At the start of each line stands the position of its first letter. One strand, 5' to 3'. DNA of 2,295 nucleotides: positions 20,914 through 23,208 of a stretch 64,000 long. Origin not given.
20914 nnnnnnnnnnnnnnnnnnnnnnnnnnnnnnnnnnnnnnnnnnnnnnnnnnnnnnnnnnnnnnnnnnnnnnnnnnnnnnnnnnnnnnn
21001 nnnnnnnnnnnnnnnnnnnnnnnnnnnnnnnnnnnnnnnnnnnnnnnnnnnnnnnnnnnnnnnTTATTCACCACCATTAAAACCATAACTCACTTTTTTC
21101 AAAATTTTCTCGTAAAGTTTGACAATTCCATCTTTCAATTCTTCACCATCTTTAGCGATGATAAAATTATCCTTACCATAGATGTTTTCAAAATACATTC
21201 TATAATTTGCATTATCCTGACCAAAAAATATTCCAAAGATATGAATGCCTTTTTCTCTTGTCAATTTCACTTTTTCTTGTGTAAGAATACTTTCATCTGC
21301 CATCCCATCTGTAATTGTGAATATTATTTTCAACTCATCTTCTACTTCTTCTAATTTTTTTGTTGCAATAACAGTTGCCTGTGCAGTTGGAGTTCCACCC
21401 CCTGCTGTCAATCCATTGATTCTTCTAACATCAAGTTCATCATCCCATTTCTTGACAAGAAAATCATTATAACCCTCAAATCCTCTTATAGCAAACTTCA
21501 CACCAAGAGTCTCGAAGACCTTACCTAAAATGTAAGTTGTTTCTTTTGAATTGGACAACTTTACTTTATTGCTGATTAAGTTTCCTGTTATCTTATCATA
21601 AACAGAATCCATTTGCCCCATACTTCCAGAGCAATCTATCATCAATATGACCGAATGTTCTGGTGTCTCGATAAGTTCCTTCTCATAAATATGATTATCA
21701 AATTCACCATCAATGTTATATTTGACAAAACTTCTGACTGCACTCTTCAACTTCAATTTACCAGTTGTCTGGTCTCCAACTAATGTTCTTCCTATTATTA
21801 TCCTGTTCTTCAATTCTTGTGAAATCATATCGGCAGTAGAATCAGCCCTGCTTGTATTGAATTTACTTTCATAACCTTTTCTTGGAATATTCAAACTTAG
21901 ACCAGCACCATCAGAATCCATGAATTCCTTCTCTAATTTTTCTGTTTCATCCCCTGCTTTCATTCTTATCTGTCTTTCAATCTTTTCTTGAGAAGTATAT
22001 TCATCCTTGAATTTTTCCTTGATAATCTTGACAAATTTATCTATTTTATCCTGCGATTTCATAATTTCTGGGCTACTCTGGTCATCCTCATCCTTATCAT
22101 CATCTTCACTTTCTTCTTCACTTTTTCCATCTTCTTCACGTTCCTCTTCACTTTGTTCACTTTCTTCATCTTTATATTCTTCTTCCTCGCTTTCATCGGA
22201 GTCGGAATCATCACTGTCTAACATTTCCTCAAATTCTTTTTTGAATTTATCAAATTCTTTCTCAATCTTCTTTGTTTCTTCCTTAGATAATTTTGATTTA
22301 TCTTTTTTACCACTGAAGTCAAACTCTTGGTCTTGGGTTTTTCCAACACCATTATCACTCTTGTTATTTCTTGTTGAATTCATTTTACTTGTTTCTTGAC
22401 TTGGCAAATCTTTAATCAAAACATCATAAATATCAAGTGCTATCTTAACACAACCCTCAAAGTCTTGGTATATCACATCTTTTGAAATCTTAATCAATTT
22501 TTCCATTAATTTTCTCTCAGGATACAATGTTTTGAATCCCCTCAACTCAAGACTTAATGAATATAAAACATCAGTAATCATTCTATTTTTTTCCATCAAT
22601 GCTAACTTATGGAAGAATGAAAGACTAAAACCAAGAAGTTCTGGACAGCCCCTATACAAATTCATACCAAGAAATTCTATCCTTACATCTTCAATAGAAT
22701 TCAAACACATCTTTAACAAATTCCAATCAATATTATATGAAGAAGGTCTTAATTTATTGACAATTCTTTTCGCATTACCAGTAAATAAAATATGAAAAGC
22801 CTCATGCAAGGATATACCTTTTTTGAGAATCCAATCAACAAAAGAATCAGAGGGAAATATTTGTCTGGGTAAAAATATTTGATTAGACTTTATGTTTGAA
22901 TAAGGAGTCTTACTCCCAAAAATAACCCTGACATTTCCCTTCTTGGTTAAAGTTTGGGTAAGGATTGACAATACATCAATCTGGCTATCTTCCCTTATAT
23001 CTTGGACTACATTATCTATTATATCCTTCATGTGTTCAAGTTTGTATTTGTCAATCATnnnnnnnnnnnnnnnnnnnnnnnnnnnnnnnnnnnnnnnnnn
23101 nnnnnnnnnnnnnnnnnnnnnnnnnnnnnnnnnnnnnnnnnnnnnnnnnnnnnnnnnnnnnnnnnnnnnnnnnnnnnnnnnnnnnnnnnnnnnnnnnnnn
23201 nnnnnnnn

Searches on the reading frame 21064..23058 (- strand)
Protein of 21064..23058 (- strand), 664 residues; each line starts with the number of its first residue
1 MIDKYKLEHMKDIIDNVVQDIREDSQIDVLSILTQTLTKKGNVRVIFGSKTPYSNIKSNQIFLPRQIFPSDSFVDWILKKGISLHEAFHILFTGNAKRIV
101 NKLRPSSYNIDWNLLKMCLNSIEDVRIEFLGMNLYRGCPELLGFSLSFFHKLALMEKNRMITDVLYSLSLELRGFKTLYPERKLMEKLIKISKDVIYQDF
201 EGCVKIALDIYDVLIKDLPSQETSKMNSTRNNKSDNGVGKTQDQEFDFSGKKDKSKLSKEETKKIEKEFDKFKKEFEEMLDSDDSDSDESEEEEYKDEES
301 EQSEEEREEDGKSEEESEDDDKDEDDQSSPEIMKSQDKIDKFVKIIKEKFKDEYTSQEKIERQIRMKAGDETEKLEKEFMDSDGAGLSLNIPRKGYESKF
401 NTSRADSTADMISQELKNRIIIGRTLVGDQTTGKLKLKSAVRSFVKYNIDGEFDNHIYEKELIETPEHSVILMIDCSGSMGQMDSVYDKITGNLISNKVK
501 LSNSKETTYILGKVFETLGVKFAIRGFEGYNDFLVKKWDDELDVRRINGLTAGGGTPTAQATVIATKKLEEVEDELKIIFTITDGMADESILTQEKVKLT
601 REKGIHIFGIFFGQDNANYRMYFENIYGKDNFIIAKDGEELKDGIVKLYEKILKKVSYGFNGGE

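Call 8: search_protein_families(library=pfam, proteins=[window:21064-23058:-], max_evalue=0.01)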
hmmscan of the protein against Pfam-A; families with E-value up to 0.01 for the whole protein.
window:21064-23058:- (664 aa): 2 families
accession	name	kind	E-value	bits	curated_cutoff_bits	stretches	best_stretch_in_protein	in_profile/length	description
PF13519.12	VWA_2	-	0.00056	21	27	1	470-585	1-106/107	von Willebrand factor type A domain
PF00092.34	VWA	-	0.0015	19.2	23.8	0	547-642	68-169/174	von Willebrand factor type A domain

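Call 9: search_protein_families(library=phrogs, proteins=[window:21064-23058:-], max_evalue=0.01)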
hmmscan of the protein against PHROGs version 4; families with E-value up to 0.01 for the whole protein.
window:21064-23058:- (664 aa): 0 families
